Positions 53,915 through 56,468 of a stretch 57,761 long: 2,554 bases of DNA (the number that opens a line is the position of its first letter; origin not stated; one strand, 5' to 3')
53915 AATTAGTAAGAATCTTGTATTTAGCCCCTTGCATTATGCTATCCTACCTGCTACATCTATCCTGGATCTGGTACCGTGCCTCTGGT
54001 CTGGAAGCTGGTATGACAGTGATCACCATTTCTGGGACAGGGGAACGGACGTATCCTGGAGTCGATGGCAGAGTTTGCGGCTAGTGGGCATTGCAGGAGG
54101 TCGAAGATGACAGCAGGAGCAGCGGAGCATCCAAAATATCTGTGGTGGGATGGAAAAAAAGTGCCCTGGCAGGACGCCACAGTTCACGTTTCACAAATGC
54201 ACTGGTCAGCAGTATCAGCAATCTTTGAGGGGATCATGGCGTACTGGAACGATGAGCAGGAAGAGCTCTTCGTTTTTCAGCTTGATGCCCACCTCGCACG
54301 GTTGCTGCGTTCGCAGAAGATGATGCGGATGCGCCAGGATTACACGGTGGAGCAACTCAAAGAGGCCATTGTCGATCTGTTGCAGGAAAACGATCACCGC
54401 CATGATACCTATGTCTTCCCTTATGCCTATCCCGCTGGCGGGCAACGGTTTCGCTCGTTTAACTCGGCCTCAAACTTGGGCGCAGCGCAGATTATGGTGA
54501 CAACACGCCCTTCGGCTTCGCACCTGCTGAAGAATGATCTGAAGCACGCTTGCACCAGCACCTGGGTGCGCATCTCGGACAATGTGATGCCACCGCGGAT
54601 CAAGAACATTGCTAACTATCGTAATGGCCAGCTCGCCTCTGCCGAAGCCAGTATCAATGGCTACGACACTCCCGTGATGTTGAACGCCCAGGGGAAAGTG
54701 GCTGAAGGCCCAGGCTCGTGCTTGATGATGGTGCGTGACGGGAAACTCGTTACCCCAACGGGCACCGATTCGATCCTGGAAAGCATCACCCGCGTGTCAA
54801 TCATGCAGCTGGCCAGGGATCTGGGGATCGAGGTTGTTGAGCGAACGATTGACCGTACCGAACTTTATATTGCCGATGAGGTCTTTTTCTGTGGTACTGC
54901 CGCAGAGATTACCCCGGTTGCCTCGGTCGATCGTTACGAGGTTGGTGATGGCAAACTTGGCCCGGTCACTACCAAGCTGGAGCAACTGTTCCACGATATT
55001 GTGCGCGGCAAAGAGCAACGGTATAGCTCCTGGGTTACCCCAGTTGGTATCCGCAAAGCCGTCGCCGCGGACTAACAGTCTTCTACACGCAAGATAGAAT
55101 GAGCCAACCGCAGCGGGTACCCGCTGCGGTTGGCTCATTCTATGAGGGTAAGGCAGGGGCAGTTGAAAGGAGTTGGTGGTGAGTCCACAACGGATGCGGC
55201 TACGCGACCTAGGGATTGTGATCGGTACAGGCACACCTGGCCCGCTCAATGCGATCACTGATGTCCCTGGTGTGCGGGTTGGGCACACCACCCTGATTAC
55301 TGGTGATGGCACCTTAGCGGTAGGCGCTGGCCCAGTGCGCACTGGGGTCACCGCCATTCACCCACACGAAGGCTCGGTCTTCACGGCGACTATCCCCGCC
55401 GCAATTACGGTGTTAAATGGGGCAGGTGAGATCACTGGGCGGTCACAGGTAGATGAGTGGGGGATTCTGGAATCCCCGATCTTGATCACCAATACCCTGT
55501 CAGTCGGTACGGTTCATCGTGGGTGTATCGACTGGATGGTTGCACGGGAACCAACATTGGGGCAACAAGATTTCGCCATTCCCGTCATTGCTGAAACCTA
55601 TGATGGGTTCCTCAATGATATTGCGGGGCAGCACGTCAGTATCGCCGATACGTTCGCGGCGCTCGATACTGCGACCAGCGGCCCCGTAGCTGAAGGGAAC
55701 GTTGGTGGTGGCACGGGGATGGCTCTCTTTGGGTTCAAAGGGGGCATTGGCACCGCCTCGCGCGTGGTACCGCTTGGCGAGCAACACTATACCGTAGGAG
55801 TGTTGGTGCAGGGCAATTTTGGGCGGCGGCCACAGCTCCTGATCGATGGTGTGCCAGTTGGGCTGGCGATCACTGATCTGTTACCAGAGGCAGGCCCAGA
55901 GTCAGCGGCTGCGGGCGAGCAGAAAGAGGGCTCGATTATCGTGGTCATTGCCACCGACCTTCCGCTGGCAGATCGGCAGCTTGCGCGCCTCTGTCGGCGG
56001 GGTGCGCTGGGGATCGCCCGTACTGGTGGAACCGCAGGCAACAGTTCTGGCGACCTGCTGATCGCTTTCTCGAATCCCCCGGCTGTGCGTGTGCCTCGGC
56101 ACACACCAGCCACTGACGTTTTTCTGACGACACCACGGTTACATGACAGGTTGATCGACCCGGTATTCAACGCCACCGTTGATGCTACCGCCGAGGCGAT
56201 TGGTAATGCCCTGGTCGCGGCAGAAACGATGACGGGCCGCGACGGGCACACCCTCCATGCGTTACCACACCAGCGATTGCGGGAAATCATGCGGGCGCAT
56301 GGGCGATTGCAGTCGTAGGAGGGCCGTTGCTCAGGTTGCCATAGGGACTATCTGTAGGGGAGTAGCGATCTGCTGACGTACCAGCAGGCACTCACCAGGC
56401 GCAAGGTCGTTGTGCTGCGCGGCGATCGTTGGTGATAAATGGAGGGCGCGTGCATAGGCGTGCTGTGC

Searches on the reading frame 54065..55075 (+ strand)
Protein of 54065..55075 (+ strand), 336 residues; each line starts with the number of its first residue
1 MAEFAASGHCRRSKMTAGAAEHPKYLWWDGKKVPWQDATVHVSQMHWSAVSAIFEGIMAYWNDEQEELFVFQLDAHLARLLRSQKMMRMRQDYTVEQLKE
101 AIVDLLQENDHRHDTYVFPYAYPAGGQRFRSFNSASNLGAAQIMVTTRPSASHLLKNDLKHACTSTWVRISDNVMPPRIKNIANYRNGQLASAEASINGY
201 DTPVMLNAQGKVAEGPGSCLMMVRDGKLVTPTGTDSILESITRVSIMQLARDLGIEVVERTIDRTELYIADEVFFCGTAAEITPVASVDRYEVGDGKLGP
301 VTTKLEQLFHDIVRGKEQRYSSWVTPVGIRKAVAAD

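Call 51: search_protein_families(library=pfam, proteins=[window:54065-55075:+])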
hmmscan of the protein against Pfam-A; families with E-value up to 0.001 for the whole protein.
window:54065-55075:+ (336 aa): 1 family
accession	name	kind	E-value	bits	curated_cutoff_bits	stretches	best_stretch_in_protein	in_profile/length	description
PF01063.24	Aminotran_4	-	3.2e-41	142.1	28.5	1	53-288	2-223/223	Amino-transferase class IV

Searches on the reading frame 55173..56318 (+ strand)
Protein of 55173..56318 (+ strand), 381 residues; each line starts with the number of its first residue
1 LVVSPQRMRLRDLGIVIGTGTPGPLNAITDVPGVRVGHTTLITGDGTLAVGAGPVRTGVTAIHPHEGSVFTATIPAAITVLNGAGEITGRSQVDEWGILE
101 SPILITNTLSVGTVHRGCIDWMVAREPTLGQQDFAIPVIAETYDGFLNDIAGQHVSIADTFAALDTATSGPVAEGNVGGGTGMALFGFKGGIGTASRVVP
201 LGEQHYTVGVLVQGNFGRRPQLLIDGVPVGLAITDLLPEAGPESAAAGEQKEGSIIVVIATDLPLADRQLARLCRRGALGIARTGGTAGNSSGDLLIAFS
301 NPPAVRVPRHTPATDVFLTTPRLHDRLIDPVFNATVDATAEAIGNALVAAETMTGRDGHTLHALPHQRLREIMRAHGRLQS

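Call 51: search_protein_families(library=pfam, proteins=[window:55173-56318:+])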
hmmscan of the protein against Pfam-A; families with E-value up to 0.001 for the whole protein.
window:55173-56318:+ (381 aa): 1 family
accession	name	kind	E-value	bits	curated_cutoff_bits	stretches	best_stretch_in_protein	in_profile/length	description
PF03576.19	Peptidase_S58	-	2.1e-113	379.3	23.9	1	26-360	1-306/307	Peptidase family S58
